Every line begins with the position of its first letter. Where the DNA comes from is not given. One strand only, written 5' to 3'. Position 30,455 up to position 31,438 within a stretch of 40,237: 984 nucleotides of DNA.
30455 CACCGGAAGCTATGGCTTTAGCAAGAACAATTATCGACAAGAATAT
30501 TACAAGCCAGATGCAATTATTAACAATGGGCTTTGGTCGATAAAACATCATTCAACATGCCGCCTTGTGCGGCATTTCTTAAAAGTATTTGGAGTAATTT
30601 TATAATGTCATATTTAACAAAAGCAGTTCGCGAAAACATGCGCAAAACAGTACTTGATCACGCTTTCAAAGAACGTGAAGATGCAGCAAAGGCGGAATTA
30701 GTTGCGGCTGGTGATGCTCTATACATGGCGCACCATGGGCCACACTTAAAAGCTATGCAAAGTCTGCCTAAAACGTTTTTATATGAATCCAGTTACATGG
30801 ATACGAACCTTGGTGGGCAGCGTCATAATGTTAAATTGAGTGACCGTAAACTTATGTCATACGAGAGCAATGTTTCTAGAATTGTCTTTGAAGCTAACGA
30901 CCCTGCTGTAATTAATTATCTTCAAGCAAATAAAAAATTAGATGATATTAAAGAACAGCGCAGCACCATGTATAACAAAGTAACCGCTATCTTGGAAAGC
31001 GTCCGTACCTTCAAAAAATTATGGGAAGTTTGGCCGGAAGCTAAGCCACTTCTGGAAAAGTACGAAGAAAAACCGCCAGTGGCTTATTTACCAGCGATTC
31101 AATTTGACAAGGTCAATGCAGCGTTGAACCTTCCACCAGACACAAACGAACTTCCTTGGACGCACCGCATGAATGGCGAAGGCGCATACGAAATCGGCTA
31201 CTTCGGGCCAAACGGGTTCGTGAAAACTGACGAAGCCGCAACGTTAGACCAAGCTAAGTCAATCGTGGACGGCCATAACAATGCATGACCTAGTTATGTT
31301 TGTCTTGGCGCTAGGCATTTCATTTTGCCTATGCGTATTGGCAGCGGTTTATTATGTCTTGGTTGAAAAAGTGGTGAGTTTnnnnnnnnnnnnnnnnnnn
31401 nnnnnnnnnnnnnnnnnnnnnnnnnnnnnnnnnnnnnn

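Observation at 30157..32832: Terminator-bracketed accessory island of seven orphan ORFs between tail gene D and attP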

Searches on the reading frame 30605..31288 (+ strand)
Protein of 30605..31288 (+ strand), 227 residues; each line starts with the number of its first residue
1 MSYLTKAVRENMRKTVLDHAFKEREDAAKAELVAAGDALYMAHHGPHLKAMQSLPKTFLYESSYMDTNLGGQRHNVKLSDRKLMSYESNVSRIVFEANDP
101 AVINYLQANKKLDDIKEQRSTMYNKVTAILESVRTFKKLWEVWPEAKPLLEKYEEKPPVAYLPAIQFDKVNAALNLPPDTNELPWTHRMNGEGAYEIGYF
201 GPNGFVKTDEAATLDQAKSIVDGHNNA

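Call 10: search_protein_families(library=pfam, max_evalue=1, proteins=[window:30605-31288:+])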
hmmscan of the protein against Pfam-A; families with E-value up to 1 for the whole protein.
window:30605-31288:+ (227 aa): 1 family
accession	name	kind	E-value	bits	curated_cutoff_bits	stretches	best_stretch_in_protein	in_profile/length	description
PF18757.6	Nmad5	-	3.1e-26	93.2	27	1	4-177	3-206/206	Nucleotide modification associated domain 5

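Call 11: search_protein_families(library=phrogs, max_evalue=0.01, proteins=[window:30605-31288:+])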
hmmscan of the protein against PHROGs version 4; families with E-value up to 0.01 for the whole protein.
window:30605-31288:+ (227 aa): 2 families
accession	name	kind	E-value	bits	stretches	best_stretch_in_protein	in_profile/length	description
phrog_1965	-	unknown function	2.2e-27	97.9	1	4-180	5-207/208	-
phrog_15487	-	DNA, RNA and nucleotide metabolism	0.0016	19.1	0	111-151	180-220/253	DNA polymerase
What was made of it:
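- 30605..31288 (+): o2 (Alexa_043, 227 aa). Nmad5-family domain (aa 1-177) plus a ~45-aa C-terminal beta-beta-beta-alpha tail domain. PF18757 E=3.1e-26, 93.2 bits, model positions 3-206 of 206; phrog_1965 E=2e-27 (calls 10, 11).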

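Call 12: search_protein_families(library=padloc, max_evalue=0.1, proteins=[window:30605-31288:+])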
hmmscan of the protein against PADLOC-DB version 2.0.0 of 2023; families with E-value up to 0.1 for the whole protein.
window:30605-31288:+ (227 aa): 1 family
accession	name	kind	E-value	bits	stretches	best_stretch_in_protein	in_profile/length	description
PDLC04376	PDC-M05B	-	0.023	13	1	16-63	26-73/121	-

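Call 16: find_related_loci(query=window:30605-31288:+, collection=viral_contigs, flank=6000)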
Query window:30605-31288:+ (227 aa) in viral_contigs; peptide patterns used: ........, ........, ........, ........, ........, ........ (x = any residue, [..] = any of these).
8 stretches matched a pattern; 7 encode a relative of the query (tblastn E <= 1e-3); 7 distinct loci.
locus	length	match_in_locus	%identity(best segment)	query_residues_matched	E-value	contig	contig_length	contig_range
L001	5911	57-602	66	1-184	4e-78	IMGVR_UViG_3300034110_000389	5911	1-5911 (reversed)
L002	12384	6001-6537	64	1-179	3e-76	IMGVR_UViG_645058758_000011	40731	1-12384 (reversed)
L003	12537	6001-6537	64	1-179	3e-76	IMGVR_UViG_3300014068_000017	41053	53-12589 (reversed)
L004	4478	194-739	57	1-182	3e-68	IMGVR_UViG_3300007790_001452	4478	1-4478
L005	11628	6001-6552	46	1-181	9e-50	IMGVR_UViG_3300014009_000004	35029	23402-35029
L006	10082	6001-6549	48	1-184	1e-49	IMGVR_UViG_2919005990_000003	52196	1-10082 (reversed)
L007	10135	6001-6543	48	1-177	3e-48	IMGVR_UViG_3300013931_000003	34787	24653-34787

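Call 49: search_solved_structures(query=window:30605-31288:+, max_evalue=1)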
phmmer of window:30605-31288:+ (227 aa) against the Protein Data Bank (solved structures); distinct sequences matched with E-value up to 1: 1.
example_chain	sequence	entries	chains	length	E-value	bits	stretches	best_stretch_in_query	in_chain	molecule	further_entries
9e5c_0v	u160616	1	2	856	0.49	13.7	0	64-153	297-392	Coiled-coil domain-containing protein 39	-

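Call 51: search_protein_families(library=ncbifam, max_evalue=0.1, proteins=[window:30605-31288:+])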
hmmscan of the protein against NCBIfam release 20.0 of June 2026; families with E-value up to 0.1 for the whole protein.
window:30605-31288:+ (227 aa): 2 families
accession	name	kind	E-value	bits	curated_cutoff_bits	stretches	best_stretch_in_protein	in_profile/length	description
NF053563.1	Rkd4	equivalog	0.019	13.1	860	1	67-139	449-519/747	arcadin-4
NF047455.1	TF_Staph_AryK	equivalog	0.02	13.1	850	1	46-132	446-533/759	transcriptional regulator AryK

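Call 52: find_homologous_proteins(query=window:30605-31288:+, max_evalue=0.00001)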
Query window:30605-31288:+ (227 aa): 68 proteins with E <= 0.00001 among 403 candidates.
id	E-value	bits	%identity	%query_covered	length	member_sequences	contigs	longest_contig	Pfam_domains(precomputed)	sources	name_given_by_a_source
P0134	1.2e-108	380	75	100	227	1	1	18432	PF18757.7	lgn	-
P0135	5.3e-105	368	71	100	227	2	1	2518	PF18757.7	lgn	-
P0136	9.3e-105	368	91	79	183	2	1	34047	PF18757.7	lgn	-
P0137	5.1e-104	365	72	99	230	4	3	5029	PF18757.7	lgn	-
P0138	2.0e-100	353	71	100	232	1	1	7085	PF18757.7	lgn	-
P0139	1.7e-98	347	69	99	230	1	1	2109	PF18757.7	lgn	-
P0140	5.8e-97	342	70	95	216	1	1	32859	PF18757.7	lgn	-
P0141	1.5e-96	341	67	99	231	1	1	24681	PF18757.7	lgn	-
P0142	2.7e-95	337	67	100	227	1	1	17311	PF18757.7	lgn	-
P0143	2.0e-94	334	67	99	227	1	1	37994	PF18757.7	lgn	-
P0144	3.7e-92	326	66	99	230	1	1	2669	PF18757.7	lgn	-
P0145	1.3e-87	312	62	100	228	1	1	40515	PF18757.7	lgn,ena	-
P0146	7.3e-84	299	62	99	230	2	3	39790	PF18757.7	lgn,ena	-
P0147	2.9e-78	281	60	99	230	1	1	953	PF18757.7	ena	-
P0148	2.2e-76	275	69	79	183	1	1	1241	PF18757.7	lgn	-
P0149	1.6e-74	269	69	78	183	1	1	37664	PF18757.7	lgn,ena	-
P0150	5.7e-68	247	63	81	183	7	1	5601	PF18757.7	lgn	-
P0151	8.3e-68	247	64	81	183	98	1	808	PF18757.7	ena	-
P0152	5.2e-67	244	63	78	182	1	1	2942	PF18757.7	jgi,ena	-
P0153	6.2e-67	244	61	77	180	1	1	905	PF18757.7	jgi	jgi:hypothetical protein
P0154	1.1e-66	243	63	79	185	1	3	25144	PF18757.7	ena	-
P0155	1.4e-65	240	63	79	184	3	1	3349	PF18757.7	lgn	-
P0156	1.5e-65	239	62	78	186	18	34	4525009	PF18757.7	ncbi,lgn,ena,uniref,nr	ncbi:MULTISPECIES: Nmad5 family putative nucleotide modification protein [Acinetobacter]|uniref:Nmad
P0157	1.0e-64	237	61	81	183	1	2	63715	PF18757.7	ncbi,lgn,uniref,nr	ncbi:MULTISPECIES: Nmad5 family putative nucleotide modification protein [unclassified Acinetobacter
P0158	2.1e-64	236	62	78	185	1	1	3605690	PF18757.7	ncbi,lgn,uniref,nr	ncbi:Nmad5 family putative nucleotide modification protein [Acinetobacter chinensis]|uniref:Nmad5 fa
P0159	1.4e-63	233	61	79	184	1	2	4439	PF18757.7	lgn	-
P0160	2.2e-63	232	59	80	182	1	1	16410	PF18757.7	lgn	-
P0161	3.1e-62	229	61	78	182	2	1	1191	PF18757.7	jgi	-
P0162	1.4e-61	226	60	79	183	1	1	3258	PF18757.7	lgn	-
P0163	8.1e-60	221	58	79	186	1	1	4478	PF18757.7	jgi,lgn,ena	-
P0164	1.6e-58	216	54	81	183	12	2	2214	PF18757.7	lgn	-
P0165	4.1e-58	215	53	81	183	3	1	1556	PF18757.7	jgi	-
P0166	7.5e-58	214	54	81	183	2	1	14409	PF18757.7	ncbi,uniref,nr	ncbi:MAG TPA: hypothetical protein DIC32_01955 [Acinetobacter radioresistens]|uniref:Nucleotide modi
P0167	1.1e-57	214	54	81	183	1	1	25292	PF18757.7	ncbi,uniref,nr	ncbi:Nmad5 family putative nucleotide modification protein [Acinetobacter indicus]|uniref:Nmad5 fami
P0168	3.2e-56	209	53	78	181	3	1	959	PF18757.7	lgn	-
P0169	3.6e-56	209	53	81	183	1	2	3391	PF18757.7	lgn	-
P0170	4.7e-56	208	57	77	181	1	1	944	PF18757.7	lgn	-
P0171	1.9e-52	197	53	80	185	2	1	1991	PF18757.7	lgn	-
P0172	1.5e-47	181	49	81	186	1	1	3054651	PF18757.7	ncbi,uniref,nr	ncbi:Nmad5 family putative nucleotide modification protein [Acinetobacter indicus]|uniref:Nucleotide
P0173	4.1e-45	173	48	80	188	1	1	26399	PF18757.7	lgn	-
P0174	1.2e-44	171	47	81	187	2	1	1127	PF18757.7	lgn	-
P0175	1.4e-44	171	46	79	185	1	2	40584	PF18757.7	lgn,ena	-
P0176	4.6e-44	169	47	78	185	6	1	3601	PF18757.7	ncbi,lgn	-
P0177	7.2e-44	169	47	80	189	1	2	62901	PF18757.7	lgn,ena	-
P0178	7.7e-44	168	47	78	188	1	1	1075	PF18757.7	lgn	-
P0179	9.0e-44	168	48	79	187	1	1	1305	PF18757.7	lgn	-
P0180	1.7e-43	167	47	81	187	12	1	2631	PF18757.7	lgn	-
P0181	3.9e-43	166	49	80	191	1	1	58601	PF18757.7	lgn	-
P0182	1.0e-42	165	45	78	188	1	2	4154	PF18757.7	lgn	-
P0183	1.2e-42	165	49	78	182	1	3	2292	PF18757.7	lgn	-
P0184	2.1e-42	164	49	78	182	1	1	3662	PF18757.7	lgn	-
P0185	4.5e-42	163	49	78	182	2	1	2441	PF18757.7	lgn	-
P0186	9.0e-42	162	49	78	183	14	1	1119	PF18757.7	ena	-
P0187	1.5e-41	161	46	81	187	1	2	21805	PF18757.7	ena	-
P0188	2.1e-41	160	48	81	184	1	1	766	PF18757.7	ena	-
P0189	5.9e-41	159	48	78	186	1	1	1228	PF18757.7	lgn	-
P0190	2.5e-40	157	48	79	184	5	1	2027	PF18757.7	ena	-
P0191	2.8e-40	157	45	75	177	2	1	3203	PF18757.7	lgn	-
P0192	9.4e-40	155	48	81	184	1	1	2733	PF18757.7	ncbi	-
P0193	1.6e-39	154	47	79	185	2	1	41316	PF18757.7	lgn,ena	-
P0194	5.3e-39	153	43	79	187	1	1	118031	PF18757.7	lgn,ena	-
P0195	8.5e-39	152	46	78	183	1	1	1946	PF18757.7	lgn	-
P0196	4.0e-38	150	44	78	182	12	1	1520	PF18757.7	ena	-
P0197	2.6e-37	147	46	77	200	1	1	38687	PF18757.7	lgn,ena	-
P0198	2.6e-36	144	42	78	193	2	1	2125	PF18757.7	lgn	-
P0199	5.2e-17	81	80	22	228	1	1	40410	PF26885.1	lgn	-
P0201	2.4e-8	52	28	77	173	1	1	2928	PF18757.7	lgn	-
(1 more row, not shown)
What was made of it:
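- On Nmad5 (PF18757), for o2: Relatives are named 'Nmad5 family putative nucleotide modification protein' by NCBI (call 52).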

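Call 53: find_encoding_contigs(protein=P0136, flank=8000, max_places=2)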
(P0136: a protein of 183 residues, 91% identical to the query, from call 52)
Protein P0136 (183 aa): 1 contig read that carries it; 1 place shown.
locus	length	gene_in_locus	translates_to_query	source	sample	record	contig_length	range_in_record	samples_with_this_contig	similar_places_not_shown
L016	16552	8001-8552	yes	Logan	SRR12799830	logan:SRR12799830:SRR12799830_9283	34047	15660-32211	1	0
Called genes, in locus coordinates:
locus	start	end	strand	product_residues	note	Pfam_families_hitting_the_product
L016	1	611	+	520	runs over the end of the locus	PF12571:Phage_tail_fib, PF07484:Collar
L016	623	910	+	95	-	-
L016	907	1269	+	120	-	PF21882:Gp53-like_C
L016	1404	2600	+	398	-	PF22671:Gp18_domIII_N, PF04984:Phage_sheath_1, PF17482:Phage_sheath_1C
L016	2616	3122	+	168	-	PF04985:Phage_tube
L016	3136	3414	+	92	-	PF10109:Phage_TAC_7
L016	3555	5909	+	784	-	PF10145:PhageMin_Tail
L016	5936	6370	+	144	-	PF06995:Phage_P2_GpU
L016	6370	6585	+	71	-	PF05489:Phage_tail_X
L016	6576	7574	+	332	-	PF05954:Phage_GPD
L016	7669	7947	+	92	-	-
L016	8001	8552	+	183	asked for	PF18757:Nmad5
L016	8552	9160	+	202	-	-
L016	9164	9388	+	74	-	-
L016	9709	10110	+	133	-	PF01844:HNH (faint)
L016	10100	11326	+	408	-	PF00589:Phage_integrase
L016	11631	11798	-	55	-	-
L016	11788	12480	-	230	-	-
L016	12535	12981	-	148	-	PF00436:SSB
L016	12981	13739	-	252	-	-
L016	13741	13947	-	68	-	-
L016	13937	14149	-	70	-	PF12728:HTH_17 (weak)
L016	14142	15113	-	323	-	PF13479:AAA_24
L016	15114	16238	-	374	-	PF12684:DUF3799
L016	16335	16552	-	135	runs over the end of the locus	-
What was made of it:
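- Closest known: Nmad5 family. Different: The usual Acinetobacter form is 183-186 aa (calls 52, 53).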

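Call 54: find_encoding_contigs(protein=P0156, flank=8000, max_places=3)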
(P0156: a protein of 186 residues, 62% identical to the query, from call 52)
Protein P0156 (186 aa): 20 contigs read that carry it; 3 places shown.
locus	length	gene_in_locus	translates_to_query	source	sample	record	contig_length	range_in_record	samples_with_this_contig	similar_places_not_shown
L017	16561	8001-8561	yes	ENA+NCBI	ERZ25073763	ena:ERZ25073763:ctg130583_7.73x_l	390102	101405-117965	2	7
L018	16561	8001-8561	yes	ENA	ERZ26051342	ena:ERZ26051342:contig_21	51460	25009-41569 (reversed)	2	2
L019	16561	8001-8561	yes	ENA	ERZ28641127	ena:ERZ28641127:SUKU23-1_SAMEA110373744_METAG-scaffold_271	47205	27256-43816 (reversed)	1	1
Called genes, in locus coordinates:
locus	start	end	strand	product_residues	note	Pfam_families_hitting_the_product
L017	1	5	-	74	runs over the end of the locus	-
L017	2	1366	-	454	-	PF00772:DnaB, PF03796:DnaB_C, PF06745:ATPase (weak), PF13481:AAA_25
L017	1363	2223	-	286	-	-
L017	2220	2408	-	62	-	-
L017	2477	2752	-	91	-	-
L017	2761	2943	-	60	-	PF14549:P22_Cro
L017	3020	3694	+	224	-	PF12844:HTH_19, PF13560:HTH_31, PF01381:HTH_3, PF00717:Peptidase_S24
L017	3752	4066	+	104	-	-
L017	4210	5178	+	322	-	PF21941:SMEK_N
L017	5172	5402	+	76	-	PF20293:MC6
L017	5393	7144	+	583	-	-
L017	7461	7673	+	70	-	-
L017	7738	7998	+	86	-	-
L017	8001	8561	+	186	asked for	PF18757:Nmad5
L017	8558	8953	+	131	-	-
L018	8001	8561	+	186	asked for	PF18757:Nmad5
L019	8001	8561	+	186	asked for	PF18757:Nmad5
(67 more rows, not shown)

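Call 65: predict_structure(alignment_id=A1)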
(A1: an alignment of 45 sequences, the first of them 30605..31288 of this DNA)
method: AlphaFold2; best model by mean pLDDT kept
length: 227 residues; sequences in the alignment: 45
mean_pLDDT: 86.1   pTM: 0.62
mean pLDDT of the five models: 86.1, 85.8, 84.9, 84.3, 81.6
residues with pLDDT >= 90: 119; 70-90: 77; 50-70: 19; < 50: 12
segments of 3 or more residues with pLDDT < 50: 158-165, 178-181
pLDDT, mean of each block of 10 residues (from residue 1): 82 90 96 98 95 91 95 96 89 93 97 96 89 89 86 66 52 56 79 87 83 91 79
secondary structure, 60 per line:
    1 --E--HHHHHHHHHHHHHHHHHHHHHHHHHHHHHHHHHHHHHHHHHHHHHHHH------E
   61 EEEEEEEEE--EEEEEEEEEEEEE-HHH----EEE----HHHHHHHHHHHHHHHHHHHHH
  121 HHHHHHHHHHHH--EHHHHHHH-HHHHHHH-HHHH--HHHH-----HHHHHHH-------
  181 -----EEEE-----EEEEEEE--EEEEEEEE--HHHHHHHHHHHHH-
elements in order: H6-53 E60-69 E72-84 E93-95 H100-132 H136-142 H144-150 H152-155 H158-161 H167-173 E186-189 E195-201 E204-211 H214-226
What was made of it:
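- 30605..31288 (+): AF2 pLDDT is 86: a helical hairpin with a beta hairpin (call 65).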

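Call 73: search_protein_families(library=pfam, max_evalue=0.01, proteins=[P0199])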
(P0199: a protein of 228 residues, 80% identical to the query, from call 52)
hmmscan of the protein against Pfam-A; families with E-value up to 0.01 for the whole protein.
P0199 (228 aa): 0 families

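Call 75: fold_search(model_id=the predicted structure, library=viral)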
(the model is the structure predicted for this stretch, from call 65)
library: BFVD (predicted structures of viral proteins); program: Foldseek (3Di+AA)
matches with E <= 10: 766; with E <= 0.001: 12
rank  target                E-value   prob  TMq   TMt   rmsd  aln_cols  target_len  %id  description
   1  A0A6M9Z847            2.9e-38  1.00  0.68  0.64  12.9       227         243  100  (no name in the UniProt tables at hand)
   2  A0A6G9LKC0            5.3e-11  1.00  0.65  0.78   5.3       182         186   27  (no name in the UniProt tables at hand)
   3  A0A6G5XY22            1.4e-09  1.00  0.60  0.64   5.8       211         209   23  (no name in the UniProt tables at hand)
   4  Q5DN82                2.4e-09  1.00  0.59  0.67   6.1       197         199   18  Gp23 [Alphaproteobacteria phage PhiJL001]
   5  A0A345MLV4            4.1e-07  1.00  0.53  0.57   8.6       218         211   18  (no name in the UniProt tables at hand)
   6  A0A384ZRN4            1.9e-05  1.00  0.49  0.48   9.9       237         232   18  Nucleotide modification associated domain-containing protein [Escherichia phage C130_2]
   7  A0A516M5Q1            1.1e-04  1.00  0.42  0.50   9.9       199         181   16  (no name in the UniProt tables at hand)
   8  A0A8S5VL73            1.6e-04  1.00  0.49  0.53   7.7       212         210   16  (no name in the UniProt tables at hand)
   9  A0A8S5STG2            2.8e-04  1.00  0.49  0.45   8.1       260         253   13  Nucleotide modification associated domain 5 [Siphoviridae sp. ctFRY1]
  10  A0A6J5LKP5            3.3e-04  1.00  0.44  0.45  13.0       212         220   16  Uncharacterized protein [uncultured Caudovirales phage]
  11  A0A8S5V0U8            5.9e-04  1.00  0.47  0.56   5.8       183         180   18  Nucleotide modification associated domain 5 [Siphoviridae sp. ct3r22]
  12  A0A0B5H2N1            7.9e-04  1.00  0.27  0.30  15.2       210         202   16  Nucleotide modification associated domain-containing protein [Vibrio phage phi 1]
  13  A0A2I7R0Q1            1.2e-03  0.98  0.24  0.28  16.9       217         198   18  Nucleotide modification associated domain-containing protein [Vibrio phage 1.097.O._10N.286.49.B3]
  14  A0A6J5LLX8            1.5e-03  1.00  0.33  0.34  15.9       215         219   16  Uncharacterized protein [uncultured Caudovirales phage]
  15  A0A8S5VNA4            2.7e-03  1.00  0.46  0.51   6.9       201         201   14  (no name in the UniProt tables at hand)
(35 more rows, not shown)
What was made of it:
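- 30605..31288 (+): BFVD hits are all Nmad5 phage proteins (call 75).
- Closest known: Nmad5 family. Same: Its AF2 model matches BFVD models of annotated Nmad5 phage proteins (call 75).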

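Call 92: search_protein_families(library=phrogs, max_evalue=0.001, proteins=[L016:8552-9160:+, L016:9164-9388:+])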
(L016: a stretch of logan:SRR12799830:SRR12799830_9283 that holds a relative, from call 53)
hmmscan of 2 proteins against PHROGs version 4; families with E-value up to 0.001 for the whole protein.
L016:8552-9160:+ (202 aa): 0 families

L016:9164-9388:+ (74 aa): 0 families

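Call 93: search_protein_families(library=pfam, max_evalue=0.01, proteins=[L016:8552-9160:+, L016:9164-9388:+])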
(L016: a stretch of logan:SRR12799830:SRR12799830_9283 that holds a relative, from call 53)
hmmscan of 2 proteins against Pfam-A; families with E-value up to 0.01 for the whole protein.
L016:8552-9160:+ (202 aa): 0 families

L016:9164-9388:+ (74 aa): 0 families

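Call 106: search_solved_structures(query=A1, max_evalue=1)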
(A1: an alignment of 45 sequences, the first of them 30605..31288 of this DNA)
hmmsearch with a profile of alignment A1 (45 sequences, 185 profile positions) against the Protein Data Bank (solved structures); distinct sequences matched with E-value up to 1: 2.
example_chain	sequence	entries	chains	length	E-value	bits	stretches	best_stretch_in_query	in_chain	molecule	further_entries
4n15_A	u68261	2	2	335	0.13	15.4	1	94-170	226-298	TRAP dicarboxylate transporter, DctP subunit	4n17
4wpc_A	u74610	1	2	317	0.21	14.8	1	8-85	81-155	RHO GTPase-activating protein RGD1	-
